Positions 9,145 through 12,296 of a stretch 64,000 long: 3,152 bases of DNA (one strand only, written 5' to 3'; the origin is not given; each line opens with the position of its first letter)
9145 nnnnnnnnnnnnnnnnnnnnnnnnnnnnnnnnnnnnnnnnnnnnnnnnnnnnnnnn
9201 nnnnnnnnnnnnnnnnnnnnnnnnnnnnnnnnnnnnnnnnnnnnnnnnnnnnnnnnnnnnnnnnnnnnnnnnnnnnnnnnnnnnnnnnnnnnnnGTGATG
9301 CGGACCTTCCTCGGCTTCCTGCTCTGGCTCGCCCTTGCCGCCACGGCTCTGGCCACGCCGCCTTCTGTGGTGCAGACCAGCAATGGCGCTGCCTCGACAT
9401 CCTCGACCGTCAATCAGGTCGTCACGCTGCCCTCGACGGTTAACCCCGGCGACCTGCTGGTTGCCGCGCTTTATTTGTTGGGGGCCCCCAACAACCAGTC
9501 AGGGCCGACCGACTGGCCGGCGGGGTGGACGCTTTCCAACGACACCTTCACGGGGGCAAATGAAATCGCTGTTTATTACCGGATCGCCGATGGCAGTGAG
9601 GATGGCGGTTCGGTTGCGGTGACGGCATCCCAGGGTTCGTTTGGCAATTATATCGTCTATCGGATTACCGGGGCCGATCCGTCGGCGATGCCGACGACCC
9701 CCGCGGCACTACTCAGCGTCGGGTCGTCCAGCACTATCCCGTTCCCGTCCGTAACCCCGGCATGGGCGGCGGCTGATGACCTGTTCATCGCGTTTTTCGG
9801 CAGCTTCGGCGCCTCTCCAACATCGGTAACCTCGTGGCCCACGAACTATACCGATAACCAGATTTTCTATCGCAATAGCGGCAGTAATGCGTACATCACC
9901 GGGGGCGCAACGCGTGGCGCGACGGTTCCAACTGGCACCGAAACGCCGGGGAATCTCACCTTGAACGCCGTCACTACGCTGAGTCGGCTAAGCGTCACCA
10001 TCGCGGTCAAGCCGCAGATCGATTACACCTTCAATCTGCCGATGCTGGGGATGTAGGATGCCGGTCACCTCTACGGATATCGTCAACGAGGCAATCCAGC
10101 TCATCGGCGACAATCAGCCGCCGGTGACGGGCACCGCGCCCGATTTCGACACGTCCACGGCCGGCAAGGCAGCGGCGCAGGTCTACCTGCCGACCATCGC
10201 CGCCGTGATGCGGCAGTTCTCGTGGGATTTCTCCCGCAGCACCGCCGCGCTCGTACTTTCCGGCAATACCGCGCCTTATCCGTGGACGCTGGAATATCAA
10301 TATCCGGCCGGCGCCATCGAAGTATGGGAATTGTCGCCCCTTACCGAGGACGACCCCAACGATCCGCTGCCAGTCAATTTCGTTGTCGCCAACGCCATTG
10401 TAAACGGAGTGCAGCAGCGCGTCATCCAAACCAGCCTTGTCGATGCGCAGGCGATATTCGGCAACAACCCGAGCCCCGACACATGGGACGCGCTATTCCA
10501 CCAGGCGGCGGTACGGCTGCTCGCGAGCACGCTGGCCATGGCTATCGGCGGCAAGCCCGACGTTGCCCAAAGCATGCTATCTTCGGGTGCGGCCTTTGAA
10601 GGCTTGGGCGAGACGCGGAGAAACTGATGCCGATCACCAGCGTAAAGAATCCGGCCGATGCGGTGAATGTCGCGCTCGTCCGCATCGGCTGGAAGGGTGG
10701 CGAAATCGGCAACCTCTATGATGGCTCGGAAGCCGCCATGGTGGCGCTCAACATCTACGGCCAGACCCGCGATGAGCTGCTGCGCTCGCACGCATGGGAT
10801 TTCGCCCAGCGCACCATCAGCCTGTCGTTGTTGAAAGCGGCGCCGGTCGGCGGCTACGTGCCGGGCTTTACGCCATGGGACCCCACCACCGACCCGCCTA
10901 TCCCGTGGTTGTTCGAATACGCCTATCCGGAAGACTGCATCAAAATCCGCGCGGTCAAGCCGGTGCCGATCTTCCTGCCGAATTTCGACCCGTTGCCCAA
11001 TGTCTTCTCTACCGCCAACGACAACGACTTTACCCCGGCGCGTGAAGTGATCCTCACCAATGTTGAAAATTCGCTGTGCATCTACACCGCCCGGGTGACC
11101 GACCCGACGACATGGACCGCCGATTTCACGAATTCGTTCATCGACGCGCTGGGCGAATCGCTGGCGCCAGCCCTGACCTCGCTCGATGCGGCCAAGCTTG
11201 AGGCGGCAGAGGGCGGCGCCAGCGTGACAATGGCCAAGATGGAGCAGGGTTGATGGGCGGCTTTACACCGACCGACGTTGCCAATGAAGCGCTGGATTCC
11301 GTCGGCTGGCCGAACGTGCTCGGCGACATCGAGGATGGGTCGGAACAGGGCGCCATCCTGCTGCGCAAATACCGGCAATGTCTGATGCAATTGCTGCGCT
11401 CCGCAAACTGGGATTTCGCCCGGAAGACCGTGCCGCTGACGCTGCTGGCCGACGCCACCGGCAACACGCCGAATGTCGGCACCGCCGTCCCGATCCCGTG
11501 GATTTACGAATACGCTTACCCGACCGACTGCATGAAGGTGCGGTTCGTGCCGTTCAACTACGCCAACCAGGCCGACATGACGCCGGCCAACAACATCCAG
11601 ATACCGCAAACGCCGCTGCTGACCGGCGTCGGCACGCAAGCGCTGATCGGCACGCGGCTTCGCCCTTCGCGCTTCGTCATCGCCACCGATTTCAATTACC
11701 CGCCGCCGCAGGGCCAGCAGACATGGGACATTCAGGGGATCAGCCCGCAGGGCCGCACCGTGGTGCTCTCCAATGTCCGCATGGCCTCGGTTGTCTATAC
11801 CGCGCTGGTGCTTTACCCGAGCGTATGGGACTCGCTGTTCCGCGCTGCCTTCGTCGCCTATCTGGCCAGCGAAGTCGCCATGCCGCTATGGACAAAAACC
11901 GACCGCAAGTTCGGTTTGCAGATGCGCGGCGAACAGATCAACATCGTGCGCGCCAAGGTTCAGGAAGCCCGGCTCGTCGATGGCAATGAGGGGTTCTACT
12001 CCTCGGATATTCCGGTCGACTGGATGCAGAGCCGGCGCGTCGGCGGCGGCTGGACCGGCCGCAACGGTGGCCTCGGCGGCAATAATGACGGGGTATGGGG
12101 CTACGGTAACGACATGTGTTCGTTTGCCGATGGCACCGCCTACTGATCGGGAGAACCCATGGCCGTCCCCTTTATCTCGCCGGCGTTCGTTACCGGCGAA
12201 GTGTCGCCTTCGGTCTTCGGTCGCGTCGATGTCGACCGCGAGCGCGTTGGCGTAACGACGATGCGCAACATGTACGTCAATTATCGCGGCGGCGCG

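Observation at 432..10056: Six proteins inside the virion/fibre block carry canonical Sec signal peptides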

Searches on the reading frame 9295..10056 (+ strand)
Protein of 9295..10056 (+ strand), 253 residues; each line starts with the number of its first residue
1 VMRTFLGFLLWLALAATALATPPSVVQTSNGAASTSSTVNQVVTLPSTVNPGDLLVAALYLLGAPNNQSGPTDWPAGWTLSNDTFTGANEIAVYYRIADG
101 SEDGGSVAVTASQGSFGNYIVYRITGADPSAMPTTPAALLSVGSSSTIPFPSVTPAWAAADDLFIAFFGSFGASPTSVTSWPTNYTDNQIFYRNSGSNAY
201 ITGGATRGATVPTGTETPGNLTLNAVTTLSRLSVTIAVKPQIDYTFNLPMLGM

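Call 5: search_protein_families(library=phrogs, proteins=[window:9295-10056:+], max_evalue=0.01)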
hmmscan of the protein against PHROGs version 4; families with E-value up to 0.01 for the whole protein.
window:9295-10056:+ (253 aa): 0 families

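Call 6: search_protein_families(library=pfam, proteins=[window:9295-10056:+], max_evalue=0.01)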
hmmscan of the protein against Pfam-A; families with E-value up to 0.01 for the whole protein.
window:9295-10056:+ (253 aa): 0 families

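Call 75: find_homologous_proteins(query=window:9298-10053:+, max_evalue=0.001)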
Query window:9298-10053:+ (252 aa): 20 proteins with E <= 0.001 among 7463 candidates.
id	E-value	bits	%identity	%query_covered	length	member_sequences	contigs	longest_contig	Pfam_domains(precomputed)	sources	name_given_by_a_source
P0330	2.0e-156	537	100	100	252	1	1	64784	-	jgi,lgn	jgi:hypothetical protein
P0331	3.8e-15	74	36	90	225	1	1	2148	-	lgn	-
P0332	6.4e-15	73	37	80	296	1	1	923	-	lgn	-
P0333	2.0e-14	72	35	83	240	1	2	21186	-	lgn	-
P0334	6.8e-14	70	33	90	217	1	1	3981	-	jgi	jgi:hypothetical protein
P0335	1.9e-13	69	32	85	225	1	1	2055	-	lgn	-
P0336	1.6e-12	66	37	71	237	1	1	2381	-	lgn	-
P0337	5.8e-12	64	35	79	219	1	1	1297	-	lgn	-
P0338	9.7e-12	63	36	79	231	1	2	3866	-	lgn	-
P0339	1.2e-11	63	33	82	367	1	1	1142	-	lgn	-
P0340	1.5e-11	62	36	59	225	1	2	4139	-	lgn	-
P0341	8.4e-11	60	36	85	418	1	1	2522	-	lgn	-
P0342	9.3e-11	60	30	64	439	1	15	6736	-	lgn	-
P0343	3.7e-10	58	32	69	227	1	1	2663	-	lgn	-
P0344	8.3e-10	57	38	57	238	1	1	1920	-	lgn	-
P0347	1.2e-8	53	32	78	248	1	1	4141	-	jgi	jgi:hypothetical protein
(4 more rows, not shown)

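Call 77: find_encoding_contigs(protein=P0333, flank=8000, max_places=1)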
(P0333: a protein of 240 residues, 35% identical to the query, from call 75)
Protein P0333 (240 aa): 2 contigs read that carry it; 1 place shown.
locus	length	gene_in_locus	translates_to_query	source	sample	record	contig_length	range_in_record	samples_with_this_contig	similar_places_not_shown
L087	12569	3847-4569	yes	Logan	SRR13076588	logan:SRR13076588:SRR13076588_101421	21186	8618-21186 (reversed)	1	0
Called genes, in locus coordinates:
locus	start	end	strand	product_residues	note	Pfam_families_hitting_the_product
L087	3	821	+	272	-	?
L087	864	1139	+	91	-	-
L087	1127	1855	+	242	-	-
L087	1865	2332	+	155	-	-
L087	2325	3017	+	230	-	-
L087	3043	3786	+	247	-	PF12697:Abhydrolase_6 (weak)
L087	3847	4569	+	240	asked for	-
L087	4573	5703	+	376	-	-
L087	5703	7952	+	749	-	PF16317:Glyco_hydro_99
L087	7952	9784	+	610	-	-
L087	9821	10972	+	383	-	-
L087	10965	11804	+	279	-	-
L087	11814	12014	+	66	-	-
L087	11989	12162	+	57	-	-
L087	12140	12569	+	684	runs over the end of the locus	-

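Call 78: find_encoding_contigs(protein=P0347, flank=5000, max_places=1)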
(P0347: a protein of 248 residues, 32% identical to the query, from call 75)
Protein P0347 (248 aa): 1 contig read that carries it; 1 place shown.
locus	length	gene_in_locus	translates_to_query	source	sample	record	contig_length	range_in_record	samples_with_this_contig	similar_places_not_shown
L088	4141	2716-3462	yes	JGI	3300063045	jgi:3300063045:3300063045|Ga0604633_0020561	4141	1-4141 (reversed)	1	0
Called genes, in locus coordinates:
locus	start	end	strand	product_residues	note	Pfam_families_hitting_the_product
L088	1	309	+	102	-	?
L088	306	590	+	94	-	-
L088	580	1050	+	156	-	PF13384:HTH_23, PF01381:HTH_3 (faint)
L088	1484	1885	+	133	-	-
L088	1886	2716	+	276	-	-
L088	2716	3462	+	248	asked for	-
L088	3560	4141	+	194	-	?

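Call 79: find_encoding_contigs(protein=P0342, flank=7000, max_places=1)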
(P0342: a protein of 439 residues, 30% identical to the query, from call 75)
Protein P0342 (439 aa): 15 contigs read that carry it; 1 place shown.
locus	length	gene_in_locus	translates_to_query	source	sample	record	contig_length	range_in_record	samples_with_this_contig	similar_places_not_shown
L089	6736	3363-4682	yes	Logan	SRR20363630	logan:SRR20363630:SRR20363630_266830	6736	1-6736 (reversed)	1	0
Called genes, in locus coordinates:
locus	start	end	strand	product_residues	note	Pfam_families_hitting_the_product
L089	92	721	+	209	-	-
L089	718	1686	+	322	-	-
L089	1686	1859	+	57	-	-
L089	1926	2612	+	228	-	-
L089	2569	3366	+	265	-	-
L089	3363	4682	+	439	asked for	-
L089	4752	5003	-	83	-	-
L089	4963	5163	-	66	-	PF04964:Flp_Fap (weak)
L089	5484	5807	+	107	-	-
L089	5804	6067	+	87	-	-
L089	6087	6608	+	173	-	PF00959:Phage_lysozyme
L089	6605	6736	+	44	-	?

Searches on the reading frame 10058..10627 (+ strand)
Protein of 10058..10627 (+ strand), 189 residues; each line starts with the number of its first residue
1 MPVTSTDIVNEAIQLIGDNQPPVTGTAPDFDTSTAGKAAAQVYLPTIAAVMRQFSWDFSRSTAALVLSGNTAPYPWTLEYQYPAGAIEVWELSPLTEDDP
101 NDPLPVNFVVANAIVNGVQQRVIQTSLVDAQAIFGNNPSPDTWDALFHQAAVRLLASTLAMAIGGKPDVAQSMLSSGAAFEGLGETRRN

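Call 11: search_protein_families(library=phrogs, proteins=[window:10058-10627:+], max_evalue=0.001)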
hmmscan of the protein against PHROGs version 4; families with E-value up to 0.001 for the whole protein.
window:10058-10627:+ (189 aa): 1 family
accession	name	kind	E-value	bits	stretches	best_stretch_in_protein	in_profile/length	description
phrog_394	-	tail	5.4e-17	62.9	1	4-175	3-157/190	tail protein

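Call 82: find_related_loci(query=window:10058-10624:+, collection=viral_contigs, flank=8000)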
Query window:10058-10624:+ (189 aa) in viral_contigs; peptide patterns used: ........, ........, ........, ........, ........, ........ (x = any residue, [..] = any of these).
4 stretches matched a pattern; 1 encode a relative of the query (tblastn E <= 1e-3); 1 distinct loci.
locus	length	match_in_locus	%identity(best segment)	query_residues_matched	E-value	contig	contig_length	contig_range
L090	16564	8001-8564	67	1-189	9e-82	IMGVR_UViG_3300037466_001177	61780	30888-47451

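Call 85: find_related_loci(query=A5, collection=viral_contigs, flank=7000)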
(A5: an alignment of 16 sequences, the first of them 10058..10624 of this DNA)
Query A5 (189 aa) in viral_contigs; peptide patterns used: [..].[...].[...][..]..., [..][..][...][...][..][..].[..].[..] (x = any residue, [..] = any of these).
132 stretches matched a pattern; 97 encode a relative of the query (tblastn E <= 1e-3); the best 80 are kept; 80 distinct loci.
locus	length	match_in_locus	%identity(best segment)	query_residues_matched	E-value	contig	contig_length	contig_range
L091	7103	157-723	65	1-189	1e-82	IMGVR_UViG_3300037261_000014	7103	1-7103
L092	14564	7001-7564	67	1-189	4e-80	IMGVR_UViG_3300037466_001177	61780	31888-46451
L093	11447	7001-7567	62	1-189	8e-77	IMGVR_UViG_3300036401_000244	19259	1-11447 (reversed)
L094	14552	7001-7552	60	4-187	7e-76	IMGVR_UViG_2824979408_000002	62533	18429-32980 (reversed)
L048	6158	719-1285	60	1-189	8e-76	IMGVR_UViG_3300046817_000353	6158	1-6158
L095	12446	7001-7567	61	1-189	1e-75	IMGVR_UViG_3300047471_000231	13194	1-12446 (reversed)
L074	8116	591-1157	61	1-189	1e-75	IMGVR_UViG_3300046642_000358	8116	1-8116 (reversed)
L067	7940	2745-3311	59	1-189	1e-74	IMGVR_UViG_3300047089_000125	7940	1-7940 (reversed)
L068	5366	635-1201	59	1-189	9e-75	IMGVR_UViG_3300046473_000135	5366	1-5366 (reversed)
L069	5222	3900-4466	59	1-189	9e-75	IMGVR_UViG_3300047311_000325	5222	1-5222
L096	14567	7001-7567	59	1-189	1e-74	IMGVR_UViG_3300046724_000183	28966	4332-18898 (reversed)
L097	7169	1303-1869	59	1-189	9e-74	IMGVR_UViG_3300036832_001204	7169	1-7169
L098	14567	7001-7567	58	1-189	2e-73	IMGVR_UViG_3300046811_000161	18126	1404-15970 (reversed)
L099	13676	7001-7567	58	1-189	2e-73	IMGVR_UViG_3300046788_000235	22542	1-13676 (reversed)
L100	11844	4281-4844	59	1-188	3e-73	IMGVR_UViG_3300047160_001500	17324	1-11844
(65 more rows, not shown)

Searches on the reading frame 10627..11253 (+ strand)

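Call 11: search_protein_families(library=phrogs, proteins=[window:10627-11253:+], max_evalue=0.001)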
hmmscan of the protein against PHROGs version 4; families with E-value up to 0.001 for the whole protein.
window:10627-11253:+ (208 aa): 1 family
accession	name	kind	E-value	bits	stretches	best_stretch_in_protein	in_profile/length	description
phrog_394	-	tail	3.3e-25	89.7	1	11-190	6-152/190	tail protein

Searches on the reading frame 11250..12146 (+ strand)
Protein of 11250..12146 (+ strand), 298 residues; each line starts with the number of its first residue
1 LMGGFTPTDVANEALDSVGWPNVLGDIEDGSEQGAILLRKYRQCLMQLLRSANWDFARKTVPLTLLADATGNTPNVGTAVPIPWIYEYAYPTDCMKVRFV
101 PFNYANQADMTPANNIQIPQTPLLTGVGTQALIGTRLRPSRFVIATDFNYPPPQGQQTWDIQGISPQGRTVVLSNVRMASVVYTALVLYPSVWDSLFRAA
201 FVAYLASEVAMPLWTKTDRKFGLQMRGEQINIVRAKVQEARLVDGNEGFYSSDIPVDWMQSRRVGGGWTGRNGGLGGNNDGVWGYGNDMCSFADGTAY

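Call 11: search_protein_families(library=phrogs, proteins=[window:11250-12146:+], max_evalue=0.001)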
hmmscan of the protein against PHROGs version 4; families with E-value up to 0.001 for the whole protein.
window:11250-12146:+ (298 aa): 1 family
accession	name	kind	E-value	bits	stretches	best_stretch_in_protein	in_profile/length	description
phrog_394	-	tail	7.4e-22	78.7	1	6-262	3-188/190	tail protein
